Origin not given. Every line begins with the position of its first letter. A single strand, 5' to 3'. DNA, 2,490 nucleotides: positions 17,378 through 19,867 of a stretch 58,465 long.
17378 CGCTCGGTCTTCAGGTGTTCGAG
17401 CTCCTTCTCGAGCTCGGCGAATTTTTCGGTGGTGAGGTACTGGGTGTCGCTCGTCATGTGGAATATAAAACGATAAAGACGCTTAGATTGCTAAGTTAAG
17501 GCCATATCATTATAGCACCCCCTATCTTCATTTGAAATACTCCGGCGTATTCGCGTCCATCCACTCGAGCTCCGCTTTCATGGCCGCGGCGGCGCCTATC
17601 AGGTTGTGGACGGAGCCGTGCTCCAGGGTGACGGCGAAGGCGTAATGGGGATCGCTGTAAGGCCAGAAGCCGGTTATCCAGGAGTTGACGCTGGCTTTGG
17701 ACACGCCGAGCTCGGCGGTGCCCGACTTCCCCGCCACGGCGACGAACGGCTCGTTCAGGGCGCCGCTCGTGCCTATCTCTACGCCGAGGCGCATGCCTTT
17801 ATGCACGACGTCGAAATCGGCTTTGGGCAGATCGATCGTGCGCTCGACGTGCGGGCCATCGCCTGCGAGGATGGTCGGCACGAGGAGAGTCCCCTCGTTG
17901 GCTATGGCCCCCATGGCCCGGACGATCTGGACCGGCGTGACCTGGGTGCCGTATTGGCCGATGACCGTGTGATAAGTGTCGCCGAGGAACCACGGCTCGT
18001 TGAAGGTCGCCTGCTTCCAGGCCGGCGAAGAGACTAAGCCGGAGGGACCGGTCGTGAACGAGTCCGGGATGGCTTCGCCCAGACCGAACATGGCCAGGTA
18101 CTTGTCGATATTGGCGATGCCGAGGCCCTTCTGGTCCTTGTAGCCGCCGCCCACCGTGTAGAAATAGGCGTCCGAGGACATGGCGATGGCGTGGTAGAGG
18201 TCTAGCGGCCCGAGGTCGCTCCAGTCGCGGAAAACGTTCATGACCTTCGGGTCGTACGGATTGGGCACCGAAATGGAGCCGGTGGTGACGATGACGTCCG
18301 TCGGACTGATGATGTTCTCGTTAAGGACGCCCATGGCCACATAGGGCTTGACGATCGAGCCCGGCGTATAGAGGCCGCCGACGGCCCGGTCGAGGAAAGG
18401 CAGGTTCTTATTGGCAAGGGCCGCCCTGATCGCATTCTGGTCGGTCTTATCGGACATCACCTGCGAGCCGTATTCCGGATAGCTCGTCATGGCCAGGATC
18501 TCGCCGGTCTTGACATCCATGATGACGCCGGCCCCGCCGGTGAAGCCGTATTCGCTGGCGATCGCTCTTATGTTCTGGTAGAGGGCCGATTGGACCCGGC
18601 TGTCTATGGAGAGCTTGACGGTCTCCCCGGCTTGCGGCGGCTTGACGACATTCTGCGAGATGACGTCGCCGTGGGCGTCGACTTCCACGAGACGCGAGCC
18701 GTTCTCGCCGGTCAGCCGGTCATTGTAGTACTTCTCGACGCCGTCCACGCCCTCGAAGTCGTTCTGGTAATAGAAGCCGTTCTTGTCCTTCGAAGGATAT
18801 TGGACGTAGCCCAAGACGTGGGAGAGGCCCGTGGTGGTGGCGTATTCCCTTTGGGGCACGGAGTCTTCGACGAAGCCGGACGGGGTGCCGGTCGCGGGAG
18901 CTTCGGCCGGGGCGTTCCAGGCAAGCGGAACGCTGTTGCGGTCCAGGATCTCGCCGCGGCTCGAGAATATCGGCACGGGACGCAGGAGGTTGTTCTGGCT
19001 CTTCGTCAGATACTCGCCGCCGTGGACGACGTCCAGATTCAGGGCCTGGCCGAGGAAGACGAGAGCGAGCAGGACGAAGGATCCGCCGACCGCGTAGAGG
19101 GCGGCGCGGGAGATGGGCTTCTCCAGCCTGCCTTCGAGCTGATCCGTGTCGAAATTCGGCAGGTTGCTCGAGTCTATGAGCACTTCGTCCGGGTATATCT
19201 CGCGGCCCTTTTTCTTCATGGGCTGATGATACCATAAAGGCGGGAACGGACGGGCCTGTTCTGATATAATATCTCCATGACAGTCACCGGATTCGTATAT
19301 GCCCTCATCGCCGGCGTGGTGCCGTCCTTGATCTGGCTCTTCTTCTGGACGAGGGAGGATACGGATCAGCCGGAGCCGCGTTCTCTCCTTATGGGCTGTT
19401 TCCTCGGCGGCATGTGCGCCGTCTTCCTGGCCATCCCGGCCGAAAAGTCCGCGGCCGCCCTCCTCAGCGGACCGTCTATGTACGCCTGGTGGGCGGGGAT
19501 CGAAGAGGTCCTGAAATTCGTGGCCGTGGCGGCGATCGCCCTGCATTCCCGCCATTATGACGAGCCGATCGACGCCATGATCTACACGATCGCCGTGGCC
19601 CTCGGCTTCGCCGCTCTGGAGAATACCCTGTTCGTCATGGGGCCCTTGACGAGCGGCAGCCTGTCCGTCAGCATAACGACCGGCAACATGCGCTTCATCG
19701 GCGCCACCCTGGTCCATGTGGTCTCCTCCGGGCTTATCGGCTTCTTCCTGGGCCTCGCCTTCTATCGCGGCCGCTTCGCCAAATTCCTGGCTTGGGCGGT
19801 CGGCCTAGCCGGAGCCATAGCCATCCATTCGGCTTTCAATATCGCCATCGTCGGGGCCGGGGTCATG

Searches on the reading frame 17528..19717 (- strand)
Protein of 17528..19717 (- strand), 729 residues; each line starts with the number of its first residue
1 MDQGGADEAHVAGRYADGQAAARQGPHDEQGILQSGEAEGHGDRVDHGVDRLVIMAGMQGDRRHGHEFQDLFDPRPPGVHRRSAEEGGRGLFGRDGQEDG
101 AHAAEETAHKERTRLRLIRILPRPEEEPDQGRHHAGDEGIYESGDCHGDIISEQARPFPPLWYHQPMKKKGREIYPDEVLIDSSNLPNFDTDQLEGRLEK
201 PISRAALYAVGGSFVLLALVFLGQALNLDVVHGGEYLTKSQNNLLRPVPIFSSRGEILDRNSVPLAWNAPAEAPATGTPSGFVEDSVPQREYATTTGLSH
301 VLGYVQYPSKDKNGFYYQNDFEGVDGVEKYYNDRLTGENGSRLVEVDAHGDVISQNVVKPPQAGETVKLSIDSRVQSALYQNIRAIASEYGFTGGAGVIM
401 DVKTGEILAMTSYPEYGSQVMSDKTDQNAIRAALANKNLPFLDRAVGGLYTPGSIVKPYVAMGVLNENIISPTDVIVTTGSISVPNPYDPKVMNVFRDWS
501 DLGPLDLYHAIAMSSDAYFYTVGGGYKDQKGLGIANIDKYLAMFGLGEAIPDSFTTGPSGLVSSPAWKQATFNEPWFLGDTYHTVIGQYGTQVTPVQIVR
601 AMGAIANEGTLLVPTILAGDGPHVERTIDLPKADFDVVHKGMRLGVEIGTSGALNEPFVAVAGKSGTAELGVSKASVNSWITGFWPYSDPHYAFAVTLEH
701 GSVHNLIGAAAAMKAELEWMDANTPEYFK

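Call 62: search_protein_families(library=pfam, proteins=[window:17528-19717:-], max_evalue=0.001)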
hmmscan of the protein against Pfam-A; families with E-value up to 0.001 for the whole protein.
window:17528-19717:- (729 aa): 2 families
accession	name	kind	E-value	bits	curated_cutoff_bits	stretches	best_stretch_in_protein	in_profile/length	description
PF00905.27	Transpeptidase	-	4.8e-39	134.8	22.1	1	395-702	1-282/299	Penicillin binding protein transpeptidase domain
PF03717.20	PBP_dimer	-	3.5e-17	63.9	24.4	1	285-355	103-178/180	Penicillin-binding Protein dimerisation domain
